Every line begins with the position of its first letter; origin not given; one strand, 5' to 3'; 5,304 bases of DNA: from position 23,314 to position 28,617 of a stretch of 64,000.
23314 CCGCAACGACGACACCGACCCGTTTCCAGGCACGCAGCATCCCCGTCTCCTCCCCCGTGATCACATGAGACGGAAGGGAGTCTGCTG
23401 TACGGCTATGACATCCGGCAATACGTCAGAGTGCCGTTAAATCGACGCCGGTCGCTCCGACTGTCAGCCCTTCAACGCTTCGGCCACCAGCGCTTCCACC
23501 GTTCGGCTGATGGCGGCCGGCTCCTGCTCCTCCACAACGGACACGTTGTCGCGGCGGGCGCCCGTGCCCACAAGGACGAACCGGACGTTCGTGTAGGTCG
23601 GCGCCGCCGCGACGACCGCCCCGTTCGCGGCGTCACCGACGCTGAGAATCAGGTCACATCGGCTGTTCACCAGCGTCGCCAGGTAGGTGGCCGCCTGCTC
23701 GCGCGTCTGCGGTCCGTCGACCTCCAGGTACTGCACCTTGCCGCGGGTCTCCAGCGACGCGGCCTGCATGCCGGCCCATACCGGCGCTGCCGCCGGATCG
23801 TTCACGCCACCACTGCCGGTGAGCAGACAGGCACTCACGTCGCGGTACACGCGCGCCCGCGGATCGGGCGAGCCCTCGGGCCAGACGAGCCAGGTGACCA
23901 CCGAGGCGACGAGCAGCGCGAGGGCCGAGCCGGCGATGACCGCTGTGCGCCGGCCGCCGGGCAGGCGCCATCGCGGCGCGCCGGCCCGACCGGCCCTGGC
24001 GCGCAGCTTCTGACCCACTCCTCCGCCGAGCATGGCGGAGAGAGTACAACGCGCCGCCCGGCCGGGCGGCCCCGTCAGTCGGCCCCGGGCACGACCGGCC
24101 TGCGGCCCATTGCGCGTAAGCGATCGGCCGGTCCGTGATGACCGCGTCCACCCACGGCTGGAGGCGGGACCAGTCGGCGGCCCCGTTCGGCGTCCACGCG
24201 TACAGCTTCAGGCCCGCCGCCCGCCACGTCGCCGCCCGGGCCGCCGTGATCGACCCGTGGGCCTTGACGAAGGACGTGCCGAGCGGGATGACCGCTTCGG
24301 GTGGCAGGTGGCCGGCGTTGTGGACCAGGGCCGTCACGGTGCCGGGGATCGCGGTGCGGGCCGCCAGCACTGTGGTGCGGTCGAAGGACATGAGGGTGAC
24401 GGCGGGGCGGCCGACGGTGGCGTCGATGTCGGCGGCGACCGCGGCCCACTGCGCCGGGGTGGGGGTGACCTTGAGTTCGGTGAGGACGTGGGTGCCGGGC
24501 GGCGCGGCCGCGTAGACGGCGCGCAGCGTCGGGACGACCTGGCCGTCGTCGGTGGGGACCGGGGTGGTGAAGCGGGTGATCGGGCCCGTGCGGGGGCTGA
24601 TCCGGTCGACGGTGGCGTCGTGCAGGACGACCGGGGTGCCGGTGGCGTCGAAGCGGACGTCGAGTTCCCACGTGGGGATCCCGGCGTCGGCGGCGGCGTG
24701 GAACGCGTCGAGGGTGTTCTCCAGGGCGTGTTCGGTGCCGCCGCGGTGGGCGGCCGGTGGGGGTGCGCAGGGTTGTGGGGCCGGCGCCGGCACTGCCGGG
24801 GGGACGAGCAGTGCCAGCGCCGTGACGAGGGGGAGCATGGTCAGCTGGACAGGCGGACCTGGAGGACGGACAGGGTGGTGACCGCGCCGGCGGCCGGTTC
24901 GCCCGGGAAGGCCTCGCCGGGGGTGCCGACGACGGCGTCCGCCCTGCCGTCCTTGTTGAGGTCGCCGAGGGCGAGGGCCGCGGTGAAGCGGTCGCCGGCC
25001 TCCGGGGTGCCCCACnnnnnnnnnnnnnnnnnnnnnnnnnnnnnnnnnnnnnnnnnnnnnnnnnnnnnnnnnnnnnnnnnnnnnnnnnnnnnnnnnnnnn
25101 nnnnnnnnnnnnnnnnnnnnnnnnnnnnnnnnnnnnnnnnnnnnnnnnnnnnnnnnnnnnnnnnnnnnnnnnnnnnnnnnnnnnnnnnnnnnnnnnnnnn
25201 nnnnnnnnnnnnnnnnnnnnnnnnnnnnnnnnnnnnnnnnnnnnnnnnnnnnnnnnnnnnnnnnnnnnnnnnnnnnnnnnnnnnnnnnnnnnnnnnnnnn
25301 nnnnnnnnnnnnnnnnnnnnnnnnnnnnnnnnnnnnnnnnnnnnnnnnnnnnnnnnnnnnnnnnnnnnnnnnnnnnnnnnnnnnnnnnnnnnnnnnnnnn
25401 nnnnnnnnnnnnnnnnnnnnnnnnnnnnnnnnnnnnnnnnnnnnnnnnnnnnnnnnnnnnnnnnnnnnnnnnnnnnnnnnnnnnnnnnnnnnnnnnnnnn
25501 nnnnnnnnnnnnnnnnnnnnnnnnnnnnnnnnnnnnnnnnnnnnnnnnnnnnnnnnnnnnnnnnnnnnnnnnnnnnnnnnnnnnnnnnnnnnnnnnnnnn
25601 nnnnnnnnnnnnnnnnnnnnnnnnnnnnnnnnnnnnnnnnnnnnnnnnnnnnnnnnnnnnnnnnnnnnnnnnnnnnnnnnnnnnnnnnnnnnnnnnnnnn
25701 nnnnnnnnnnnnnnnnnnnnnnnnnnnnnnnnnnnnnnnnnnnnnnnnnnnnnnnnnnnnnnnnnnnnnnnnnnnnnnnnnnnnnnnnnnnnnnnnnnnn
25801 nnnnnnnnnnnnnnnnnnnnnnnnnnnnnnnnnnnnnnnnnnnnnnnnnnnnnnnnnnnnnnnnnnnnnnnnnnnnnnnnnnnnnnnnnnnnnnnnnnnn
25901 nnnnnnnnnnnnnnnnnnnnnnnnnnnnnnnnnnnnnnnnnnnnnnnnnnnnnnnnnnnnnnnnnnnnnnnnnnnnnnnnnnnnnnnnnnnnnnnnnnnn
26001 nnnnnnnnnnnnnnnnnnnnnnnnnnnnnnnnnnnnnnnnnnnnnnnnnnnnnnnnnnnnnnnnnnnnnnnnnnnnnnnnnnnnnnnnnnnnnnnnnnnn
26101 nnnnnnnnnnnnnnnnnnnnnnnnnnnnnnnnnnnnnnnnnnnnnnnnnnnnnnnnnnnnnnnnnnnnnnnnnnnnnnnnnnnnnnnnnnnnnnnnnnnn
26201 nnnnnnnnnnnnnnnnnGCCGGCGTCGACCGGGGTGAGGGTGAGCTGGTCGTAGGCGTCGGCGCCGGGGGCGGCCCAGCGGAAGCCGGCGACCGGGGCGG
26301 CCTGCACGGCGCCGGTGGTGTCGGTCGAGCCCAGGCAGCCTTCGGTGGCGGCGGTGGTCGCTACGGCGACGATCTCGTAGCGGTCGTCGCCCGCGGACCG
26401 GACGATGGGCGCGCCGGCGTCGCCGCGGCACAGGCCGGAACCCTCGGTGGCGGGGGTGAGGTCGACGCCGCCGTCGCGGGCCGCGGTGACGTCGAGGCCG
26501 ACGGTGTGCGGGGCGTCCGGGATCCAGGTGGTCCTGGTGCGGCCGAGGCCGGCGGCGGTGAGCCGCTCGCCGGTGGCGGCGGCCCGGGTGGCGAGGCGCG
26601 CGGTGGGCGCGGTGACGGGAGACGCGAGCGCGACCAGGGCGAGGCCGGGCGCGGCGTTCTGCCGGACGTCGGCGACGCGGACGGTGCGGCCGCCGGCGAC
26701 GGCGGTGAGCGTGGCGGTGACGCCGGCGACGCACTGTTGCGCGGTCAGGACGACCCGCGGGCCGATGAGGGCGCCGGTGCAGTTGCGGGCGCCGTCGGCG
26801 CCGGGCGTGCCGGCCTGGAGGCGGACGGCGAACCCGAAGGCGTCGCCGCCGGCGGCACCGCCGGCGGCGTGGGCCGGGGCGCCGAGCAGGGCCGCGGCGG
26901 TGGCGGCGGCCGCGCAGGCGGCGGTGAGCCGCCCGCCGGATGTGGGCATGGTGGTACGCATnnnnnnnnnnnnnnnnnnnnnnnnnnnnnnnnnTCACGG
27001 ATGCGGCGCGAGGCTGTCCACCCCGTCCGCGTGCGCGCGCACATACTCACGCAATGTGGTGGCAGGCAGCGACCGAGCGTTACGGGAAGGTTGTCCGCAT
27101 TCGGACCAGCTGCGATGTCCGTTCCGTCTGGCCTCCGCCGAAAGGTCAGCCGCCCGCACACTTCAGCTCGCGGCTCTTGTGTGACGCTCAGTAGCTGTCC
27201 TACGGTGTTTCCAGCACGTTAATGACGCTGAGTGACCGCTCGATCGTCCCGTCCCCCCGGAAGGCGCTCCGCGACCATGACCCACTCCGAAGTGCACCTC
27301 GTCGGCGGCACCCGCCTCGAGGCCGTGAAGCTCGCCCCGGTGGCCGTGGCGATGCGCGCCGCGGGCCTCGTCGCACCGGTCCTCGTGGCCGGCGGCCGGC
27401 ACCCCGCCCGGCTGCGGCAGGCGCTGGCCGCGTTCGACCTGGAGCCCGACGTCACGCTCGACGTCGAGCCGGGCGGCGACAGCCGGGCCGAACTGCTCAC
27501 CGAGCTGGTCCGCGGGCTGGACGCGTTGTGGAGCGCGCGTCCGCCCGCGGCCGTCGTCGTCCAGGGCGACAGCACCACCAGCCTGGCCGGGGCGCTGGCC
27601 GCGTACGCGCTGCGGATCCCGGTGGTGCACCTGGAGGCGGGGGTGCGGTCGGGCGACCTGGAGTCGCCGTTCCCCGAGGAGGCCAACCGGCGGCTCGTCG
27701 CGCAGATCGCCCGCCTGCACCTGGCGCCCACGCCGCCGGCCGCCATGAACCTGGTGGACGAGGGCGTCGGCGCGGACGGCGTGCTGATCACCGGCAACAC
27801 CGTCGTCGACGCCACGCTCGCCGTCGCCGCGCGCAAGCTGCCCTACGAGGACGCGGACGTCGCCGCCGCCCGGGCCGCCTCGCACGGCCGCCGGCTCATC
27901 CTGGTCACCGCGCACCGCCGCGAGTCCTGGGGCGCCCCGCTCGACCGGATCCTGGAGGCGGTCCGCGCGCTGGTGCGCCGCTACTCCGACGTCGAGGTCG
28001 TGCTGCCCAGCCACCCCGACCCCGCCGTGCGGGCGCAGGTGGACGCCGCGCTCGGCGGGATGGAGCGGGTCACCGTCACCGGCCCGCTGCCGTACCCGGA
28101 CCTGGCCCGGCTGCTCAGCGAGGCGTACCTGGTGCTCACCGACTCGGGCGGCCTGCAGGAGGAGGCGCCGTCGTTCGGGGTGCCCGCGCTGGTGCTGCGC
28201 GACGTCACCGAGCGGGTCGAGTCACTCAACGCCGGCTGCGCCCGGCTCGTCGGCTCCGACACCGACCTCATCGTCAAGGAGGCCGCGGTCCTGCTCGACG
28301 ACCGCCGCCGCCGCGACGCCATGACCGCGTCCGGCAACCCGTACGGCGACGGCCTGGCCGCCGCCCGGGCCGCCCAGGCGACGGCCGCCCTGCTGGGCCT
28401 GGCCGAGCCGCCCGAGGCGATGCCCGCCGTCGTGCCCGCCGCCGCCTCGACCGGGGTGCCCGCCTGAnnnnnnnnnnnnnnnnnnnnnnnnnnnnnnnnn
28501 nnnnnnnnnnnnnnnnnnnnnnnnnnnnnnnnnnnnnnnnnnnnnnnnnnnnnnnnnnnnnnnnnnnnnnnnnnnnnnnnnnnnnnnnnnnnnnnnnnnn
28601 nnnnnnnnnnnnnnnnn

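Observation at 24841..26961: Secreted trypsin-fold domain with all three catalytic-triad residues substituted, fused to an FG-GAP beta-propeller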

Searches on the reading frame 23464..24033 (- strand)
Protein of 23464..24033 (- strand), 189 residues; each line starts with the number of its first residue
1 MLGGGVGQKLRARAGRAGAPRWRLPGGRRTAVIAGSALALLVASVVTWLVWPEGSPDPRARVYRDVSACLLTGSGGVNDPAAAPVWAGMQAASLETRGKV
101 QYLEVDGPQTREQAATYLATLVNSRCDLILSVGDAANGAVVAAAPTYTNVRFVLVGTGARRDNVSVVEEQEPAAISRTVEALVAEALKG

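Call 3: search_protein_families(library=pfam, proteins=[window:23464-24033:-], max_evalue=0.1)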
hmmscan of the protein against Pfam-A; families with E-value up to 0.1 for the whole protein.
window:23464-24033:- (189 aa): 1 family
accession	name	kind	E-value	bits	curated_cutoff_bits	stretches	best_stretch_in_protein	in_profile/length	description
PF02608.20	Bmp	-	0.031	13.7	24.1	1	83-165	19-101/301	ABC transporter substrate-binding protein PnrA-like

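Call 79: search_protein_families(library=pfam, proteins=[window:23464-24033:-], max_evalue=1)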
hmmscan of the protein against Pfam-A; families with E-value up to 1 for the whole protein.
window:23464-24033:- (189 aa): 1 family
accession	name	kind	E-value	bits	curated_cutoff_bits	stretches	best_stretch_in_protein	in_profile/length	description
PF02608.20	Bmp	-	0.031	13.7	24.1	1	83-165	19-101/301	ABC transporter substrate-binding protein PnrA-like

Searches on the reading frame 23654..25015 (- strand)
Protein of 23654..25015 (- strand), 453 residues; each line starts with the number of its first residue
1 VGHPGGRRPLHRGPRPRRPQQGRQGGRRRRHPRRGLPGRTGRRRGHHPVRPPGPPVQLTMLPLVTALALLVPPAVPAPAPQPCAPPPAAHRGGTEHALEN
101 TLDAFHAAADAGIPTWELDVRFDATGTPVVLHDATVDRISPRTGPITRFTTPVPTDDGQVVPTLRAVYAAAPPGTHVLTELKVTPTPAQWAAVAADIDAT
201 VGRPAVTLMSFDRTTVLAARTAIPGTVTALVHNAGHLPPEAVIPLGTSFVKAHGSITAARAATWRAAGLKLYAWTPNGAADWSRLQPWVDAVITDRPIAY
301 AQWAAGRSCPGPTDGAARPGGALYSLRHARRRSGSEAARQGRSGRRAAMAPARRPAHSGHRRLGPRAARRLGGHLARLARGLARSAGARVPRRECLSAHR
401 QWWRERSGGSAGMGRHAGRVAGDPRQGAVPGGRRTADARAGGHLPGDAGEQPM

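Call 3: search_protein_families(library=pfam, proteins=[window:23654-25015:-], max_evalue=0.1)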
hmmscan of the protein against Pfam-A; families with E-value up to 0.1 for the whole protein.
window:23654-25015:- (453 aa): 1 family
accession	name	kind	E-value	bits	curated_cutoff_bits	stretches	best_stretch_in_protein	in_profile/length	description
PF03009.23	GDPD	-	8.5e-19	69.1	23.6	1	90-297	1-242/244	Glycerophosphoryl diester phosphodiesterase family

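Call 4: search_protein_families(library=ncbifam, proteins=[window:23654-25015:-], max_evalue=0.1)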
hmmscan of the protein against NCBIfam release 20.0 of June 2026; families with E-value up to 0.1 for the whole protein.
window:23654-25015:- (453 aa): 3 families
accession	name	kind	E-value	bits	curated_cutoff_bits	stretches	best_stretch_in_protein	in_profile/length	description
NF006989.0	PRK09454.1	equivalog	1.5e-17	63.8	264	1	85-296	10-240/251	glycerophosphodiester phosphodiesterase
NF053857.1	LysphglycPlipDStph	equivalog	5.5e-08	32.5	450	1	85-150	46-111/305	lysophosphatidylglycerol phospholipase D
NF041304.3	AvrBs2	equivalog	7.7e-05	20.8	1000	1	99-140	286-327/716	type III secretion system effector avirulence protein AvrBs2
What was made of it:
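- There is no GDSL/SGNH or other hydrolase domain (calls 3, 4).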

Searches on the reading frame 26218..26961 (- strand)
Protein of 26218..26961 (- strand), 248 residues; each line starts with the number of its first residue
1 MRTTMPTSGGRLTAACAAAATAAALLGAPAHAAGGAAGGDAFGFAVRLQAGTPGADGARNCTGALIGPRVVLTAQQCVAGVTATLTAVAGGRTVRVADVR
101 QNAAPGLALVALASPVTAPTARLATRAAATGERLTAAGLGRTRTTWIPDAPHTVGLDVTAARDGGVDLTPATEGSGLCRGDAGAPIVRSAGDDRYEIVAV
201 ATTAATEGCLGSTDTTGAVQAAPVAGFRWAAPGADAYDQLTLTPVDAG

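Call 5: search_solved_structures(query=window:26218-26961:-, max_evalue=1, show_alignments=4)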
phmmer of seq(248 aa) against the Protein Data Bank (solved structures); distinct sequences matched with E-value up to 1: 51.
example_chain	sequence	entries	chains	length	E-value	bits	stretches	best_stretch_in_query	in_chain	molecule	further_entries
8w20_C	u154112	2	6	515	2.8e-13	53.4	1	13-227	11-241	Secreted esterase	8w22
9oee_A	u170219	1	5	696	7.5e-13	52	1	56-214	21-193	Secreted esterase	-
3i78_A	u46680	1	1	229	3.5e-06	30.2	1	38-143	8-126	Trypsin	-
3i77_A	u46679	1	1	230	6.5e-06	29.3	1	38-200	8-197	Trypsin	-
1sgt_A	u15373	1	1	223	9.7e-06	28.8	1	59-200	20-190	TRYPSIN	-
2fmj_A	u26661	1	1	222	1.2e-05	28.4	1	59-210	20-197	Trypsin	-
1os8_A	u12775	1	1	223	1.6e-05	28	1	59-200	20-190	trypsin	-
3beu_A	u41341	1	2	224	2e-05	27.7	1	59-143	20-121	Trypsin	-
1oss_A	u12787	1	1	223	2.5e-05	27.4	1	59-200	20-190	trypsin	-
1fy1_A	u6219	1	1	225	0.0023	21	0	112-187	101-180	HEPARIN-BINDING PROTEIN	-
3s9a_A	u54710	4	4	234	0.0023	21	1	108-159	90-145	Vipera russelli proteinase RVV-V gamma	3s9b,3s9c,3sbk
9igo_A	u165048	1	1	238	0.0031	20.6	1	54-101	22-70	Myeloblastin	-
1fuj_A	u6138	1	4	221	0.0046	20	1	54-101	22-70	PR3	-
1a7s_A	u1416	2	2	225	0.0088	19.1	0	112-187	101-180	HEPARIN BINDING PROTEIN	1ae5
1fy3_A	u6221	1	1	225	0.011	18.8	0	112-187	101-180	HEPARIN-BINDING PROTEIN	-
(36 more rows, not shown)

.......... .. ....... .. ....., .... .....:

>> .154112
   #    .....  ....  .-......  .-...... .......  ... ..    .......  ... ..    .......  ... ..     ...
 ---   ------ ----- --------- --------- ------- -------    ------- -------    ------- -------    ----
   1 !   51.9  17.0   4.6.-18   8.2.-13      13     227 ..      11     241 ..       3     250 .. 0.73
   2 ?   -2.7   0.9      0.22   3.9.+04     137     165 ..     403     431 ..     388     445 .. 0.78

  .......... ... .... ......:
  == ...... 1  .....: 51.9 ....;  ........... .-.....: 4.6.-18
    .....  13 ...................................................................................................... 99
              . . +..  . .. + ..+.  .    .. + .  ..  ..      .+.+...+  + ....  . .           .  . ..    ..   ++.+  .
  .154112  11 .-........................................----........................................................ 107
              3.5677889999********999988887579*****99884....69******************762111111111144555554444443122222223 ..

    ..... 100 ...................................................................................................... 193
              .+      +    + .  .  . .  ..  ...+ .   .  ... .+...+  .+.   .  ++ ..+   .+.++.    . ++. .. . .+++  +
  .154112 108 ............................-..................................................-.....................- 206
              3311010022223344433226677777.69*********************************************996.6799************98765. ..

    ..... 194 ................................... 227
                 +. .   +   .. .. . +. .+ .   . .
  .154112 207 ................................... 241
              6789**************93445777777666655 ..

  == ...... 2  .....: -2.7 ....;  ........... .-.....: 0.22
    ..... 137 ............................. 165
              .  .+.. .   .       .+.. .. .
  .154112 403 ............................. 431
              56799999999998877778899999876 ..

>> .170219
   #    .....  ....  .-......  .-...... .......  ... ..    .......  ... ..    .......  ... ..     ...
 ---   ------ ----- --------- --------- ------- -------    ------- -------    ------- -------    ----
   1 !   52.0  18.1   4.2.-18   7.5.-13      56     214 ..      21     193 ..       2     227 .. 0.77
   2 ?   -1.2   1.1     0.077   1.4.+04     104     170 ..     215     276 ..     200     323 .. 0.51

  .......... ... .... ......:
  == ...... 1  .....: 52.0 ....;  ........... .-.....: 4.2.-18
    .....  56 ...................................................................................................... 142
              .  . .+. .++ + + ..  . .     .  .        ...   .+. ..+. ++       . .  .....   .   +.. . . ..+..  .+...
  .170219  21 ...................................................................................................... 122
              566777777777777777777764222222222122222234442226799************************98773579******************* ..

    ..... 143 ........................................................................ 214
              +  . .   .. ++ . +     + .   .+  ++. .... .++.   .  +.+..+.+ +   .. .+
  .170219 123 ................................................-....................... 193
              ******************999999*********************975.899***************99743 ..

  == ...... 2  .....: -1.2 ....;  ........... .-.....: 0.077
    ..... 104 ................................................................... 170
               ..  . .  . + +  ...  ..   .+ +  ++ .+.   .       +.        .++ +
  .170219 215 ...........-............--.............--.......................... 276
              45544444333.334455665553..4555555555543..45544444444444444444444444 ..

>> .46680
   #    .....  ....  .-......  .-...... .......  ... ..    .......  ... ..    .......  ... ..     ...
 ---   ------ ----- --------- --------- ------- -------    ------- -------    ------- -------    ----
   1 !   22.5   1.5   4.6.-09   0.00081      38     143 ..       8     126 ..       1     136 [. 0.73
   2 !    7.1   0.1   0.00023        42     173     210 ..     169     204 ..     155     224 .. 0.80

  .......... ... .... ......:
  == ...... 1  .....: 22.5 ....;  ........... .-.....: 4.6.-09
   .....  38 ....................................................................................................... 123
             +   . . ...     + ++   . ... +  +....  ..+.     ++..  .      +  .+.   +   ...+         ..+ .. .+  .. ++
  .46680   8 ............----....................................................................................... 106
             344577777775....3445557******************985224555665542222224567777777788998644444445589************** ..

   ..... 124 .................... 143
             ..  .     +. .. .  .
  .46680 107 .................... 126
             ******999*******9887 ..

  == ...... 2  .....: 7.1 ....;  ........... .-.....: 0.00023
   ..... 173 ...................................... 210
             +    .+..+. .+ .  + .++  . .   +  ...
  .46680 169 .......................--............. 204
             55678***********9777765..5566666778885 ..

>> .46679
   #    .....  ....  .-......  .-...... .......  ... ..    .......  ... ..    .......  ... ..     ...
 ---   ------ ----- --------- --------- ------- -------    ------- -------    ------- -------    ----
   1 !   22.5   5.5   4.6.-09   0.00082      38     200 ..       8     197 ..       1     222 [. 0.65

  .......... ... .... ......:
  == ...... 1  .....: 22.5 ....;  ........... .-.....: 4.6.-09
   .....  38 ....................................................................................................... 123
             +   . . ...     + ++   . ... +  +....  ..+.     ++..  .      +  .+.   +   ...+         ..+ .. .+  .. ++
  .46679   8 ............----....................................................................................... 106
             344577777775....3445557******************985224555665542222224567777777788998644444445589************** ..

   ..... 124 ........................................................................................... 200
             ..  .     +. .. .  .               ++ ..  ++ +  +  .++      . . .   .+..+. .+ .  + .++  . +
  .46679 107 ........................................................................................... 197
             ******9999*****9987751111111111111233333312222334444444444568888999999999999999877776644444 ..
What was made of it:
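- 26287..26856 (-): Inactive trypsin-fold domain of UmbA(T) type, residues 36-225. PDB UmbA1 8w20_C E 2.8e-13 and UmbA4 9oee_A E 7.5e-13, against true trypsins at about 1e-5 (call 5).
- On UmbA (umbrella toxin particle lectin subunit): phmmer against the PDB gives UmbA1 2.8e-13 and UmbA4 7.5e-13, against trypsins at 3.5e-6 or weaker (call 5).
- Closest known: Eukaryotic dead S1 homologs, such as azurocidin/heparin-binding protein. Same: Heparin-binding protein shows up as a weak PDB sequence hit (E 0.002; call 5).
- The best solved-structure relatives by sequence are UmbA1 (8w20_C, E 2.8e-13) and UmbA4 (9oee_A, 7.5e-13), about 10^7-fold better than any active trypsin (call 5). R141 aligns with UmbA1 Arg156 (call 5).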

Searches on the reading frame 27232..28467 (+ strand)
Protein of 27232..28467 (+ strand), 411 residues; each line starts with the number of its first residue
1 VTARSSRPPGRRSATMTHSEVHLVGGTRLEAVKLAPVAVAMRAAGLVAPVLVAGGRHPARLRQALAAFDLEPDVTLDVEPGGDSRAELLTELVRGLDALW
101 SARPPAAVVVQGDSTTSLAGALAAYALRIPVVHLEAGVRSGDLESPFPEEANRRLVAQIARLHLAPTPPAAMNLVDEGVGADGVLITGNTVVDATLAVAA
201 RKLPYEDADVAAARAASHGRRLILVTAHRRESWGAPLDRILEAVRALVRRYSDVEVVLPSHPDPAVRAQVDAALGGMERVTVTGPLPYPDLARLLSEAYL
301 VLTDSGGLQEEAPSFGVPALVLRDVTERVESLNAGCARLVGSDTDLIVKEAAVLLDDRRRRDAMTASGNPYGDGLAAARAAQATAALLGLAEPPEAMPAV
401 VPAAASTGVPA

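Call 3: search_protein_families(library=pfam, proteins=[window:27232-28467:+], max_evalue=0.1)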
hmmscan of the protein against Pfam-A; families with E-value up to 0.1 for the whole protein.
window:27232-28467:+ (411 aa): 3 families
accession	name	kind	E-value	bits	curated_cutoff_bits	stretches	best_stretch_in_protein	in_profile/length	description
PF02350.25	Epimerase_2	-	9.3e-94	314.6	30.6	1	45-383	7-345/347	UDP-N-acetylglucosamine 2-epimerase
PF13439.12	Glyco_transf_4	-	0.079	13.4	28.5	0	240-293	8-56/170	Glycosyltransferase Family 4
PF01075.23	Glyco_transf_9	-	0.091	12.5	22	0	252-306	134-192/247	Glycosyltransferase family 9 (heptosyltransferase)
